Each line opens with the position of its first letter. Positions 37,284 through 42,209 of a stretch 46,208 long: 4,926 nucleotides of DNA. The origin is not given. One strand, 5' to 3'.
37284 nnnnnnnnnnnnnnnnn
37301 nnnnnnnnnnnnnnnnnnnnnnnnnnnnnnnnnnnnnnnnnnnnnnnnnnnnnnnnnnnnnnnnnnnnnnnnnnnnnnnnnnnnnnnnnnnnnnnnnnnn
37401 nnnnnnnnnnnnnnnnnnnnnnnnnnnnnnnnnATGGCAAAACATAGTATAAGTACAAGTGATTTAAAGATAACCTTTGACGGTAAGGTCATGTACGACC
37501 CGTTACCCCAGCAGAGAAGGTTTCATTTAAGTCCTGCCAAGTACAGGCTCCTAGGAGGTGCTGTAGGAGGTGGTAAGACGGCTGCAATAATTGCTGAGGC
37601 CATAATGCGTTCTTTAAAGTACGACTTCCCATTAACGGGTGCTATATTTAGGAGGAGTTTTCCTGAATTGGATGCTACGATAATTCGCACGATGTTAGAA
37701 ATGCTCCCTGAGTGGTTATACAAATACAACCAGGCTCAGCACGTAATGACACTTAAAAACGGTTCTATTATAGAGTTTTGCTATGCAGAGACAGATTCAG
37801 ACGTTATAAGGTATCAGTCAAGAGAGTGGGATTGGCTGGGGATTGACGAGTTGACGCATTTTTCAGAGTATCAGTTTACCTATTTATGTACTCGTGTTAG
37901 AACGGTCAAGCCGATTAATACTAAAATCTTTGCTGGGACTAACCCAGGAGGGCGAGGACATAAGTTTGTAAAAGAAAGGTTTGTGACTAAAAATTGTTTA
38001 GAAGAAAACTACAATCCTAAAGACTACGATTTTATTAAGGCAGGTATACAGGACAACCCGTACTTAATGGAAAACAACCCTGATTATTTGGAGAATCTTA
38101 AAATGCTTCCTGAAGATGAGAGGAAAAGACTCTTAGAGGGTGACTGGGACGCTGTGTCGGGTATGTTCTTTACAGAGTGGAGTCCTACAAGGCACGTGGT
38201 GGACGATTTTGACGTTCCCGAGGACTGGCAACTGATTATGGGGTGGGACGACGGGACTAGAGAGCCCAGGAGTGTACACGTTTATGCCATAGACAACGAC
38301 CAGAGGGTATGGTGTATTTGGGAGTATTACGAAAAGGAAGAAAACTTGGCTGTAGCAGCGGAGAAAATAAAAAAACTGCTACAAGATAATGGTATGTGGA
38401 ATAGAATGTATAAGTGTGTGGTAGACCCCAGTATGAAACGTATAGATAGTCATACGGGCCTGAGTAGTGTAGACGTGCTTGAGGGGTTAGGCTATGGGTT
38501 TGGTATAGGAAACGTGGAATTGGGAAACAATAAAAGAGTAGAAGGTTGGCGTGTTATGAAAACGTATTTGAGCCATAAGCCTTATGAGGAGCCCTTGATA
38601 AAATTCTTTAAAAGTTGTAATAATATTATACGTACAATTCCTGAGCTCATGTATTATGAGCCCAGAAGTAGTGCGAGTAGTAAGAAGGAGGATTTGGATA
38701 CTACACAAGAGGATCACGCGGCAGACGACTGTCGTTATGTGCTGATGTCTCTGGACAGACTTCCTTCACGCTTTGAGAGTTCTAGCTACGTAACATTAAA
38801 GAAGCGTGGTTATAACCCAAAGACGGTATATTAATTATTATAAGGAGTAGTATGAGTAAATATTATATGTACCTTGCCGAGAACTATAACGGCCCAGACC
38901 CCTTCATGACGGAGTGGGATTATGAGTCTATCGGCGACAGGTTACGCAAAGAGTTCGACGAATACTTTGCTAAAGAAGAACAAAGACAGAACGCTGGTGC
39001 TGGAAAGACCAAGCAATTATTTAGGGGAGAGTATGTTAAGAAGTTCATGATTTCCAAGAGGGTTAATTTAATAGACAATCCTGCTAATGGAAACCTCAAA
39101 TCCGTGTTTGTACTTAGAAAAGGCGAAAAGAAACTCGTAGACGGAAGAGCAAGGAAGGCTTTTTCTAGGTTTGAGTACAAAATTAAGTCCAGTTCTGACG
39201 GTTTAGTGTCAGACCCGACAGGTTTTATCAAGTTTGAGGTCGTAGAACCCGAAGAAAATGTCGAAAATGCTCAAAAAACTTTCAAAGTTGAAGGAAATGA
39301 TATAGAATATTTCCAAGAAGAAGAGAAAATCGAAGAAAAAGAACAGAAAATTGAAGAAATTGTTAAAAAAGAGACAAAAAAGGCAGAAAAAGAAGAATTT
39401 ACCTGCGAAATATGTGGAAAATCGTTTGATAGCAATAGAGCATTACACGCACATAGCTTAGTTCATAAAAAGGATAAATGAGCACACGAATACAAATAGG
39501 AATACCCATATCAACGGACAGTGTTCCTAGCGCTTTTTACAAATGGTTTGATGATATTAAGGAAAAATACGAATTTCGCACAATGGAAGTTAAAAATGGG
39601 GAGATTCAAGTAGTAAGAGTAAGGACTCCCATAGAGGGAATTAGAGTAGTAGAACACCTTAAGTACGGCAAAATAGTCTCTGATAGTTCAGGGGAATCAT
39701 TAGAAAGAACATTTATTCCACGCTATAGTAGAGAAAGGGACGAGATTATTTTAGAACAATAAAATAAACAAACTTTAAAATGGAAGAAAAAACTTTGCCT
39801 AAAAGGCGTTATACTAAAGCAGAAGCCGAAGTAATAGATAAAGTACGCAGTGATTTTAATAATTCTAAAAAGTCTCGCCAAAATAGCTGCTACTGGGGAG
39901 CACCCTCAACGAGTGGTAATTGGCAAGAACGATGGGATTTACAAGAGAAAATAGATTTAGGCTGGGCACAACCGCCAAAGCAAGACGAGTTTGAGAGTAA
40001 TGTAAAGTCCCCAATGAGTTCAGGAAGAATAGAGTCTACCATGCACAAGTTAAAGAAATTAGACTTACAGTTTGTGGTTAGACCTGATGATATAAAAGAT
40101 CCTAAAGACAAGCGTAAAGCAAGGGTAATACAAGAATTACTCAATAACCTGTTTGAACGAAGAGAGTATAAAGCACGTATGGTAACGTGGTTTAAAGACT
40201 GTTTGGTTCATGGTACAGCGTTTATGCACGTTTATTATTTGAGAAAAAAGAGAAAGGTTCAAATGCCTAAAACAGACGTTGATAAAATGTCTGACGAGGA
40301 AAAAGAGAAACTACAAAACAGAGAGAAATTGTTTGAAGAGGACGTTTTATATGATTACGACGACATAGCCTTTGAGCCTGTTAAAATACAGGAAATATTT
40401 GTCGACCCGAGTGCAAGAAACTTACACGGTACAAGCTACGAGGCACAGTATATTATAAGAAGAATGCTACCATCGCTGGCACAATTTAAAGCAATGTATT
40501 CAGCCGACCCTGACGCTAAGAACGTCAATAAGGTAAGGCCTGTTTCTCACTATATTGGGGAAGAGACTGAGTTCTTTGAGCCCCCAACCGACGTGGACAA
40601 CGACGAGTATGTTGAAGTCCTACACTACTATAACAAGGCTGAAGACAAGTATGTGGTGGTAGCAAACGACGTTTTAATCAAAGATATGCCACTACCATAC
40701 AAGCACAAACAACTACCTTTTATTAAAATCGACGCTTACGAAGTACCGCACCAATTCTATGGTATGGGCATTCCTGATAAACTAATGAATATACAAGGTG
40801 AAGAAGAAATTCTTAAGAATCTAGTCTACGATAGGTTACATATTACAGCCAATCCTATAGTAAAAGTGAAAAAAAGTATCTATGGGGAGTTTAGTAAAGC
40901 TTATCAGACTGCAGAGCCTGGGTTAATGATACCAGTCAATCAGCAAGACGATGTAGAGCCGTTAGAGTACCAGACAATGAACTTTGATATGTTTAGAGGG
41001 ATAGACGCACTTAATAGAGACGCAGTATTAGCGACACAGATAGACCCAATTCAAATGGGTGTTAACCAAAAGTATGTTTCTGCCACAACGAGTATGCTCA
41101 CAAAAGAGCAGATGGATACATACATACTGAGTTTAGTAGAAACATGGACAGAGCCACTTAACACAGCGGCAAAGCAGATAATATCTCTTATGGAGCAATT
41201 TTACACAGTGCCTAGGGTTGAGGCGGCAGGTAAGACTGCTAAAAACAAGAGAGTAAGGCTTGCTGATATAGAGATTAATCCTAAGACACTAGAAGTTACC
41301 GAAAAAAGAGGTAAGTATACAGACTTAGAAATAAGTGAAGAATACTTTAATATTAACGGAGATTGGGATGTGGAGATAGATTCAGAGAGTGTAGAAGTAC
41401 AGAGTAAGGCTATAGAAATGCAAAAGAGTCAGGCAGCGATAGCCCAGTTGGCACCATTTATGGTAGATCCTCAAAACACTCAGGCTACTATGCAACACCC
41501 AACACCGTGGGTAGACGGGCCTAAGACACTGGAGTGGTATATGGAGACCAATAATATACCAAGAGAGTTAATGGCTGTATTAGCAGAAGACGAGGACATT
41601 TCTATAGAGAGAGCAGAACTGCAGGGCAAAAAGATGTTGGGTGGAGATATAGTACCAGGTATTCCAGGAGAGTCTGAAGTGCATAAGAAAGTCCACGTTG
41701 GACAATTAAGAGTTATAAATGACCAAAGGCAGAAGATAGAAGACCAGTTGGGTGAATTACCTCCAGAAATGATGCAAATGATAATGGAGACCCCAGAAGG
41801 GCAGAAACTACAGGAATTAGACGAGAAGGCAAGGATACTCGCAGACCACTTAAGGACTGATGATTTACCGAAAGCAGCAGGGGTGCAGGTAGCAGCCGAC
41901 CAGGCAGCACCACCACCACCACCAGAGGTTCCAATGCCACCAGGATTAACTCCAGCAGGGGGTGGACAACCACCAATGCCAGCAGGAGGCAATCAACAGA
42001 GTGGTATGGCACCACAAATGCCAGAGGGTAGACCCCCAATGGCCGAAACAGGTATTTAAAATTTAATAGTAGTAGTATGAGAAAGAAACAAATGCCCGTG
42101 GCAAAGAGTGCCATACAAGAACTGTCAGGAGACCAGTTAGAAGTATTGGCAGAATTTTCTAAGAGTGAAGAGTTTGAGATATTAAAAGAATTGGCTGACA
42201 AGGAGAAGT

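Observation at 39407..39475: Canonical eukaryote-type C2H2 zinc finger at the end of a phage gene between terminase and portal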

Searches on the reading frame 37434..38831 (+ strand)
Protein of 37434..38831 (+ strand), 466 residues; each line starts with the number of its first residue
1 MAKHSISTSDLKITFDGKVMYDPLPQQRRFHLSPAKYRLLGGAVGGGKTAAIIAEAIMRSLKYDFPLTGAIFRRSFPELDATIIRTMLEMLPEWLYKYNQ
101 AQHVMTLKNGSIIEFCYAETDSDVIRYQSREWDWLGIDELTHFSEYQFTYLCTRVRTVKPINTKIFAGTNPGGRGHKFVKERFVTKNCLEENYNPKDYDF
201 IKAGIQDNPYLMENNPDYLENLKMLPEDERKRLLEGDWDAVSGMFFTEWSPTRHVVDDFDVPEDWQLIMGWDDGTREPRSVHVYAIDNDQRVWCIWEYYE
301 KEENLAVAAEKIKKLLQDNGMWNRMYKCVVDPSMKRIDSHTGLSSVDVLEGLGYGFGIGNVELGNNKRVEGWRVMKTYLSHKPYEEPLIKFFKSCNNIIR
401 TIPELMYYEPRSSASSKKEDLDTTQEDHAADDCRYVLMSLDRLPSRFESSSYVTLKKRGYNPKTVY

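Call 4: search_protein_families(library=pfam, proteins=[window:37434-38831:+], max_evalue=1)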
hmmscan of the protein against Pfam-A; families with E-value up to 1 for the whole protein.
window:37434-38831:+ (466 aa): 2 families
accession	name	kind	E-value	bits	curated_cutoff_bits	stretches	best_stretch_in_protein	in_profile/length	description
PF04466.19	Terminase_3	-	3.3e-11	43.5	23.2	1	36-224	3-188/201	Phage terminase large subunit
PF03237.21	Terminase_6N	-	3.9e-11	43.4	22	1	41-247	3-209/215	Terminase large subunit, T4likevirus-type, N-terminal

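Call 5: search_protein_families(library=phrogs, proteins=[window:37434-38831:+], max_evalue=0.01)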
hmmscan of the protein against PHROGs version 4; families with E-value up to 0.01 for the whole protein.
window:37434-38831:+ (466 aa): 6 families
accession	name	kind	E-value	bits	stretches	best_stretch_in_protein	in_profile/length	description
phrog_979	-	head and packaging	1.7e-46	160.1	1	12-278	143-447/642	terminase large subunit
phrog_2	-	head and packaging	1.5e-35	124.2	1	19-444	262-596/807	terminase large subunit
phrog_9526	-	head and packaging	2.3e-10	41.4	1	34-197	22-188/280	terminase large subunit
phrog_3717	-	head and packaging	2.7e-10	41.2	1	24-277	12-262/277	terminase large subunit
phrog_10250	-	head and packaging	5.1e-10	40.4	1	225-438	5-213/228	terminase large subunit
phrog_5653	-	head and packaging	4.5e-06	27.5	1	236-315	1-82/199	terminase large subunit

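Call 60: search_dna_similar(query=window:37434-38831:+, collection=phages, mode=protein, max_rows=15, max_evalue=1e-10)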
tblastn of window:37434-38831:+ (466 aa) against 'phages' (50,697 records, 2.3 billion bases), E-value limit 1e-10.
Records with a match: 642; places in all: 643; records where one place covers at least 80% of the query: 542.
Best place of each record, by identity: <60% 642.
By first word of the organism name: Pseudomonas 145; Arthrobacter 72; Salmonella 48; Escherichia 46; Xanthomonas 40; Vibrio 32; Achromobacter 27; Acinetobacter 24; Stenotrophomonas 23; Streptomyces 14; and 49 more.
By host as written in the record: - 67; Pseudomonas aeruginosa 55; Arthrobacter sp. ATCC 21022 54; Pseudomonas aeruginosa PAO1 26; Escherichia coli 19; Salmonella enterica subsp. enterica serovar Enteritidis PT1 14; Achromobacter sp. 11; Acinetobacter baumannii 10; and 184 more.
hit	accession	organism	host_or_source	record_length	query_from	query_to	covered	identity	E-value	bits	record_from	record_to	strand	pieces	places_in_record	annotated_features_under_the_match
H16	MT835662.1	Bacteriophage sp.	human fecal samples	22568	18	438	90%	35.5%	3e-57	210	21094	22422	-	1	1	record has no annotation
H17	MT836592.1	Bacteriophage sp.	human fecal samples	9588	23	434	88%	34.9%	2e-60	219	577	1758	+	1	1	record has no annotation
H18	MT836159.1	Bacteriophage sp.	human fecal samples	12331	16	446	92%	33.0%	4e-56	206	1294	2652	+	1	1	record has no annotation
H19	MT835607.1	Bacteriophage sp.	human fecal samples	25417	25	446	91%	33.4%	6e-53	197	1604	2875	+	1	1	record has no annotation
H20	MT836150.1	Bacteriophage sp.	human fecal samples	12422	19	439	90%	33.4%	5e-56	206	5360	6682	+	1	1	record has no annotation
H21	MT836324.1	Bacteriophage sp.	human fecal samples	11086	19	438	90%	33.4%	6e-56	206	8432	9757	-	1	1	record has no annotation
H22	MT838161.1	Bacteriophage sp.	human fecal samples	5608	19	438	90%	33.3%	6e-56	206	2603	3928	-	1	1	record has no annotation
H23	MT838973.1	Bacteriophage sp.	human fecal samples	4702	19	438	90%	32.8%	3e-55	204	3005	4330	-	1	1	record has no annotation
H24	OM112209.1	Bacillus phage PK1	Bacillus sp. (in: Bacteria)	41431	19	452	93%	31.5%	2e-63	228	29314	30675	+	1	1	terminase large subunit protein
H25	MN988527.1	Rhizobium phage RHph_N3_19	Rhizobium phaseoli N3_19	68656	12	462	97%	30.2%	9e-42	164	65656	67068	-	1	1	terminase large subunit protein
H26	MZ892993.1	Pelagibacter phage HTVC033P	Candidatus Pelagibacter sp. HTCC1062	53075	27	450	91%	32.1%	2e-45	176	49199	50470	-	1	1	terminase large subunit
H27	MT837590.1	Bacteriophage sp.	human fecal samples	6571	23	450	92%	31.3%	3e-55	204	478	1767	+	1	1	record has no annotation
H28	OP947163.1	Rhodobacteraceae phage LS06-2018-MD07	-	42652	18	429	88%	32.2%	1e-50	191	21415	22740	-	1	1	terminase large subunit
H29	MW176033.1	Acinetobacter phage Effie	Acinetobacter calcoaceticus ATCC23055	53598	16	440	91%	31.0%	4e-41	162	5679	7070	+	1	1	110: terminase | 100: hypothetical protein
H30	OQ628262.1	Aeromonas phage vB_AsaP_MQM1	Aeromonas salmonicida subsp. salmonicida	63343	15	458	95%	29.6%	9e-39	155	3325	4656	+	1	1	terminase large subunit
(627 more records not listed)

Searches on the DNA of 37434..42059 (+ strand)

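Call 6: search_dna_similar(query=window:37434-42059:+, collection=phages, mode=near, max_rows=30)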
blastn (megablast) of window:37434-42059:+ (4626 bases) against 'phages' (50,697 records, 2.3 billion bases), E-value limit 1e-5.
No match.

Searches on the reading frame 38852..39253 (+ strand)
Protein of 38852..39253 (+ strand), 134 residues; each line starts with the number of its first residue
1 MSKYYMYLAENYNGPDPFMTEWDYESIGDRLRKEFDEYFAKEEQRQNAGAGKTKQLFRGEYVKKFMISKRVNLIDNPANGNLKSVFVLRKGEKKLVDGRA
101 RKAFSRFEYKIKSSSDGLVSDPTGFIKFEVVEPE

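Call 71: find_homologous_proteins(query=A4, max_evalue=0.001)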
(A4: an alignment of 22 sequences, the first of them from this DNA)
Query A4 (22 sequences) (134 aa, profile of the alignment): 48 proteins with E <= 0.001 among 8000 candidates.
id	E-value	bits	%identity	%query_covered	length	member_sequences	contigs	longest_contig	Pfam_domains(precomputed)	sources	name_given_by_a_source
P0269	1.1e-54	202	62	99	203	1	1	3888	-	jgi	jgi:hypothetical protein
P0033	2.4e-53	198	59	99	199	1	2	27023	PF13912.13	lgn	-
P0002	4.9e-53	197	78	100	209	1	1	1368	-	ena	-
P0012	1.0e-52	196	63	100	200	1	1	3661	-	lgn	-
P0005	1.9e-52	195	65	99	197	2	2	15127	-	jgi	jgi:hypothetical protein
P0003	5.6e-52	193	78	100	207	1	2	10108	-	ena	-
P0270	1.0e-51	192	63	99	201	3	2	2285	-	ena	-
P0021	1.6e-51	192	58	100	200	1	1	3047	-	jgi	-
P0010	1.9e-51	191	63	100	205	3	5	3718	-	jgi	jgi:hypothetical protein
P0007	1.9e-51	191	63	99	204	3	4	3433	-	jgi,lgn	jgi:hypothetical protein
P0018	1.9e-51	191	62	99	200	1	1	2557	-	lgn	-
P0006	2.4e-51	191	64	100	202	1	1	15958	-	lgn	-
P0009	2.7e-51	191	65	99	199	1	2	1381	-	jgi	jgi:hypothetical protein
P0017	3.3e-51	191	62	99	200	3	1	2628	-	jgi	jgi:hypothetical protein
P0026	5.0e-51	190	60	99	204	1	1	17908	-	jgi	jgi:hypothetical protein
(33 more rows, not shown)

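Call 73: search_solved_structures(query=A4, max_evalue=10)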
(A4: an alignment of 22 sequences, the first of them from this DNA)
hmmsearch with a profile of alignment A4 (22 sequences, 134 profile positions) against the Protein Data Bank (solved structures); distinct sequences matched with E-value up to 10: 2.
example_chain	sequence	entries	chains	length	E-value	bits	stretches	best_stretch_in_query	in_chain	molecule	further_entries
4h1x_A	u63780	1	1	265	0.39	13.9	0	87-127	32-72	Phosphate-binding protein pstS 2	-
8th8_Q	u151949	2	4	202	0.46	13.7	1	27-101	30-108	Calmodulin 7-2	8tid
